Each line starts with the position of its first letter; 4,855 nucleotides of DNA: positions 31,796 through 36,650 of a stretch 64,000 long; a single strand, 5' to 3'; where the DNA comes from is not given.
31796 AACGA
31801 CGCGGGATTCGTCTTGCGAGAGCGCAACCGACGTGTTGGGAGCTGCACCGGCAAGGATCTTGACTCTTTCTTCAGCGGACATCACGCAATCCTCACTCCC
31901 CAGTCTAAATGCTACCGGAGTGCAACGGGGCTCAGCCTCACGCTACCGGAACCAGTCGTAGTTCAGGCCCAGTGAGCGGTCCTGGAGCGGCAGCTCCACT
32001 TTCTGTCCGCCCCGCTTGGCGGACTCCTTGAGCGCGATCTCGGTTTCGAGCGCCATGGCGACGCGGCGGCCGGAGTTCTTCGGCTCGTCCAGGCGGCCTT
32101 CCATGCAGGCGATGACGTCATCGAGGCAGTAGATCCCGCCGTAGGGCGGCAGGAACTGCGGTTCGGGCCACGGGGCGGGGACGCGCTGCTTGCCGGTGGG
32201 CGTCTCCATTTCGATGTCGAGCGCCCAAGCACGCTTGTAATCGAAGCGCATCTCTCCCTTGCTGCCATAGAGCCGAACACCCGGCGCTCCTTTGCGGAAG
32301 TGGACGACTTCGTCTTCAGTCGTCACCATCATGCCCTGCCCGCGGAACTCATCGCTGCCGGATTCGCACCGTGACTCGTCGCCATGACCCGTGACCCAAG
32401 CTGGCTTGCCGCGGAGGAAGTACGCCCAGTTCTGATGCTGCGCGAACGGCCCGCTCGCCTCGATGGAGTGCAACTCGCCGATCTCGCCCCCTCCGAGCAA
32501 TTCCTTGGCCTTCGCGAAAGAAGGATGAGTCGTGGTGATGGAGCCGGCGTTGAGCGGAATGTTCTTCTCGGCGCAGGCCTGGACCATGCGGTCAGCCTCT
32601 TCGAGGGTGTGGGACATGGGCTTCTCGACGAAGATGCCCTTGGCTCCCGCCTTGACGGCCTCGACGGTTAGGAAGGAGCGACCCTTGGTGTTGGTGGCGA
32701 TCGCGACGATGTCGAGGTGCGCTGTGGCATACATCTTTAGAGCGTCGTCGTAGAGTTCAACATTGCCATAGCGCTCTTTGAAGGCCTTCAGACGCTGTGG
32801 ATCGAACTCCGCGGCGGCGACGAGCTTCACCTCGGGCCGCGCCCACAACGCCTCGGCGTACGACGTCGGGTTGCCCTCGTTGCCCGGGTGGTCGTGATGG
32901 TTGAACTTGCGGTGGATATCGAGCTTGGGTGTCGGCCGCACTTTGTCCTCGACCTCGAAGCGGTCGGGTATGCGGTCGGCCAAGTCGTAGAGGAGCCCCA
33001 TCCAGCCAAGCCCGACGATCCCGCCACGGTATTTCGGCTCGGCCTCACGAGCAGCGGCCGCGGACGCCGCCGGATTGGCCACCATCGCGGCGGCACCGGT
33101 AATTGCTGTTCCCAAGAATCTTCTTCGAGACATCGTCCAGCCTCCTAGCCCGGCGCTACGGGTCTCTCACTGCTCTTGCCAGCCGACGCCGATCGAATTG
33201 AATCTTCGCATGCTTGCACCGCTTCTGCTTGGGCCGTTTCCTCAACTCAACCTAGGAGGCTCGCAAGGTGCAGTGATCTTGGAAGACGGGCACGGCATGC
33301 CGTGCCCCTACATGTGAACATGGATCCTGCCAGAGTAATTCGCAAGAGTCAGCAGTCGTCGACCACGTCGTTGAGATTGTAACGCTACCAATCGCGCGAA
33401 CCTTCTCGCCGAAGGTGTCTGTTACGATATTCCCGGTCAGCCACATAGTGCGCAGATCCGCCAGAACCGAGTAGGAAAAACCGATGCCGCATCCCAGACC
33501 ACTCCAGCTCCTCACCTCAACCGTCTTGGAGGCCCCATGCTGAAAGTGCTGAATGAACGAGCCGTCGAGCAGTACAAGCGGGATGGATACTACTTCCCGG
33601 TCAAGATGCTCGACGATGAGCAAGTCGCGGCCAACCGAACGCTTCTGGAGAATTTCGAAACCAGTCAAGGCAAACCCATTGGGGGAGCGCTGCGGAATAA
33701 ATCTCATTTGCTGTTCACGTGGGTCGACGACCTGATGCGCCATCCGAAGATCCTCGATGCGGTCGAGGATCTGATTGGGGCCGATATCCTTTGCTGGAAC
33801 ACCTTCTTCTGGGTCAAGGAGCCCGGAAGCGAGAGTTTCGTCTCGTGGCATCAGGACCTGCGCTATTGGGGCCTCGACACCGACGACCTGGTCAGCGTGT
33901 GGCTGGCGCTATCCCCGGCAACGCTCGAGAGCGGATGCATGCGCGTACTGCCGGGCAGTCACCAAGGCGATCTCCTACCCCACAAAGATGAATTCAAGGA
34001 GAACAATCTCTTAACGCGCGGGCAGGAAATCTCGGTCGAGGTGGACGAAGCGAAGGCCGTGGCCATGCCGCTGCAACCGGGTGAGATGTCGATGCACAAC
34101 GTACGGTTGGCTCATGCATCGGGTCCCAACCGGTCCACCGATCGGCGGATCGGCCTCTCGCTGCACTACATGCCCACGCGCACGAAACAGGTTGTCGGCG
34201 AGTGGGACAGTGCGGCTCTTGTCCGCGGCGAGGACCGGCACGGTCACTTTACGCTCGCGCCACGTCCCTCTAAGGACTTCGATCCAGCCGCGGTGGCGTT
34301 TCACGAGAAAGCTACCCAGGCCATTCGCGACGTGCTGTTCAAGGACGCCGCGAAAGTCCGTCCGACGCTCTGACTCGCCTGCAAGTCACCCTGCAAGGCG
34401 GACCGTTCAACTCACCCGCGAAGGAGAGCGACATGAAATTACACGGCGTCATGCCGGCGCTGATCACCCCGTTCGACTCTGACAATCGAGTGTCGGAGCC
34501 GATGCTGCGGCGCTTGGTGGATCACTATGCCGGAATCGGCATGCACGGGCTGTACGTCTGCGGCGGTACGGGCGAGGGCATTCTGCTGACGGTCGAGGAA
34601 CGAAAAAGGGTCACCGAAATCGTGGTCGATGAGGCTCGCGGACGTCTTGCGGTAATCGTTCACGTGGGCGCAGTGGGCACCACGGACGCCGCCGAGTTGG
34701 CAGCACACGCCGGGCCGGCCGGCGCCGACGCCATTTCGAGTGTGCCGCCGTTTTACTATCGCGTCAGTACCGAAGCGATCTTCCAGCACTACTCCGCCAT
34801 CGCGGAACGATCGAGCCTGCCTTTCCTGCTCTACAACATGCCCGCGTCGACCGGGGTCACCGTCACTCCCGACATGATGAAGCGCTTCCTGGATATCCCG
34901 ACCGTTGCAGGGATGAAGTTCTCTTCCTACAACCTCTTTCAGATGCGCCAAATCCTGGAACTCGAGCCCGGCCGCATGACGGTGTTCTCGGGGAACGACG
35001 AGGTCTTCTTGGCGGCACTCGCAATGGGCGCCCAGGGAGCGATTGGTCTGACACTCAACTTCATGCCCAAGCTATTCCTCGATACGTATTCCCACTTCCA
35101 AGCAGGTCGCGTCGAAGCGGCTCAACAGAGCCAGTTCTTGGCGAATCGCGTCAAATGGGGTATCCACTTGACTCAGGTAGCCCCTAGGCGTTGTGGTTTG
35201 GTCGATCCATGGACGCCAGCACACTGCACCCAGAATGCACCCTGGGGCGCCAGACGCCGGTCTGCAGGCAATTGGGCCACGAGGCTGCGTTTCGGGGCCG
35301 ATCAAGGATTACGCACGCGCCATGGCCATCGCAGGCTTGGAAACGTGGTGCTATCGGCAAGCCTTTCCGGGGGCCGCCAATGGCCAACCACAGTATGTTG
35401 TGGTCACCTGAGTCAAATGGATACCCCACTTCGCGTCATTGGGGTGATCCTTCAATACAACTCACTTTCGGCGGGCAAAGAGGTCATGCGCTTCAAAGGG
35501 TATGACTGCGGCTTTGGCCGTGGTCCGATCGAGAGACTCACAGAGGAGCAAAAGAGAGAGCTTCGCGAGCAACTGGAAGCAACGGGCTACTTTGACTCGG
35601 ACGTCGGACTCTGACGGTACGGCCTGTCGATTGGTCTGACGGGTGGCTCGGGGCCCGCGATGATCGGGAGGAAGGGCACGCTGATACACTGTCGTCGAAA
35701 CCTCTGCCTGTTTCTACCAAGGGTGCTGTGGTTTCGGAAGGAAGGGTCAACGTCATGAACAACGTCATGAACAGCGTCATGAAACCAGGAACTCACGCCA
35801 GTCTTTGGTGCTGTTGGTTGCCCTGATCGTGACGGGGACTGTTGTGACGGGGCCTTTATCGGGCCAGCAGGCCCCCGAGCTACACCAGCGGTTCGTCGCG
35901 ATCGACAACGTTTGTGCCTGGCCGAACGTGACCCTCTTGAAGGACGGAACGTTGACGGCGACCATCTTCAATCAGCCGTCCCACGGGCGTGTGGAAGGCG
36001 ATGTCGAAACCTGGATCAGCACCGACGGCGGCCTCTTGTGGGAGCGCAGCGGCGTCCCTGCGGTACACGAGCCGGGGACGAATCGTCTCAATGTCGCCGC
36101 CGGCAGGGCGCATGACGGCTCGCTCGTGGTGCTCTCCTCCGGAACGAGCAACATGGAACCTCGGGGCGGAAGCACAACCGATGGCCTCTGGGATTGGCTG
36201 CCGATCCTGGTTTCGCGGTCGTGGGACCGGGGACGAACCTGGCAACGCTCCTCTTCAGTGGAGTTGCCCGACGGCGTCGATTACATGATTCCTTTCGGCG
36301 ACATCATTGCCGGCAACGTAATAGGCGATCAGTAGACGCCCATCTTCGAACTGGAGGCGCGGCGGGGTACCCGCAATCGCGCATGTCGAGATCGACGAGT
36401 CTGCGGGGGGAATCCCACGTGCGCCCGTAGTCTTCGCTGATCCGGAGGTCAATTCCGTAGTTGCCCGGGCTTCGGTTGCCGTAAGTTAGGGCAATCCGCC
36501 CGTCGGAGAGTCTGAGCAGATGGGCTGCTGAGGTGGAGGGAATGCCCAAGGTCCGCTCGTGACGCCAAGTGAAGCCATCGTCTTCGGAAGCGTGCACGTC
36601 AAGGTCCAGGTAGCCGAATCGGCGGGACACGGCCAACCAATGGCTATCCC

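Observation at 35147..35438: MITE inserted in frame, without stop codons, into a dapA/nanA-family gene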

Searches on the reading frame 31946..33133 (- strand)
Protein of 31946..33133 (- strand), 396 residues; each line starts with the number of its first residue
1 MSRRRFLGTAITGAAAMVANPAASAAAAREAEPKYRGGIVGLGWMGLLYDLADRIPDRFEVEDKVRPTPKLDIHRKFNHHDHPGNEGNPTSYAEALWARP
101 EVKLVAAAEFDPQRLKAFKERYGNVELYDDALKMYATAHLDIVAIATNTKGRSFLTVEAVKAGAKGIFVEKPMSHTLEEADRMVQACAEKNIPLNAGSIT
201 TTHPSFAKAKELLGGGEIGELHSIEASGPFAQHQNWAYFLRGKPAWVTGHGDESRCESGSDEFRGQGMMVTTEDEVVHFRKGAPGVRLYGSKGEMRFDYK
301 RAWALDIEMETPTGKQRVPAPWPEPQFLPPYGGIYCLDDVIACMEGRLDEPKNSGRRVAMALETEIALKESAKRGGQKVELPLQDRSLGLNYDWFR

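Call 70: list_cluster_members(proteins=[window:31946-33133:-, window:33537-34370:+, window:41558-42745:-])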
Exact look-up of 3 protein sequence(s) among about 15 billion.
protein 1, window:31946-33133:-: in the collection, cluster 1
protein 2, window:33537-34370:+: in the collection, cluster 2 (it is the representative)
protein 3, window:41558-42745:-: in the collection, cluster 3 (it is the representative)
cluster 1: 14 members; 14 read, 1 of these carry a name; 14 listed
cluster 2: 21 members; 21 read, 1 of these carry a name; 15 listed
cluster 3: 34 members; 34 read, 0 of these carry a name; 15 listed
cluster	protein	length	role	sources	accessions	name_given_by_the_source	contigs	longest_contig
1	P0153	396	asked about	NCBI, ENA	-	-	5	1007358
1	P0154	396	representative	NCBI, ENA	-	-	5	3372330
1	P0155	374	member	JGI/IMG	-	predicted dehydrogenase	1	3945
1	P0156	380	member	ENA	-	-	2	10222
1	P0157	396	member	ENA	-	-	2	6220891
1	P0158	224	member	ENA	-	-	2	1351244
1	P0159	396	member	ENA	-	-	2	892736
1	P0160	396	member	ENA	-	-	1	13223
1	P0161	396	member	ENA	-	-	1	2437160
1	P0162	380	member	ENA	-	-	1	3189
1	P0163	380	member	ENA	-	-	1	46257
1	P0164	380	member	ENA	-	-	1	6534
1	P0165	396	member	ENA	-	-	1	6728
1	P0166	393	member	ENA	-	-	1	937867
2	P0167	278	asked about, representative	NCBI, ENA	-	-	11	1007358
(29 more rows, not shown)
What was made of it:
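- Closest known: IS1595-family MITEs, for example the 165-bp ISHwa6-related MITE of Haloquadratum walsbyi. Different: The host is different, probably Bryobacterales (Acidobacteriota) (call 70).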

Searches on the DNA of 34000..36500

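Call 6: search_rna_families(source=window, start=34000, end=36500, threshold=evalue, max_evalue=1)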
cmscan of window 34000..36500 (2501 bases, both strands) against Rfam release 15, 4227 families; matches with E-value up to 1: 0.
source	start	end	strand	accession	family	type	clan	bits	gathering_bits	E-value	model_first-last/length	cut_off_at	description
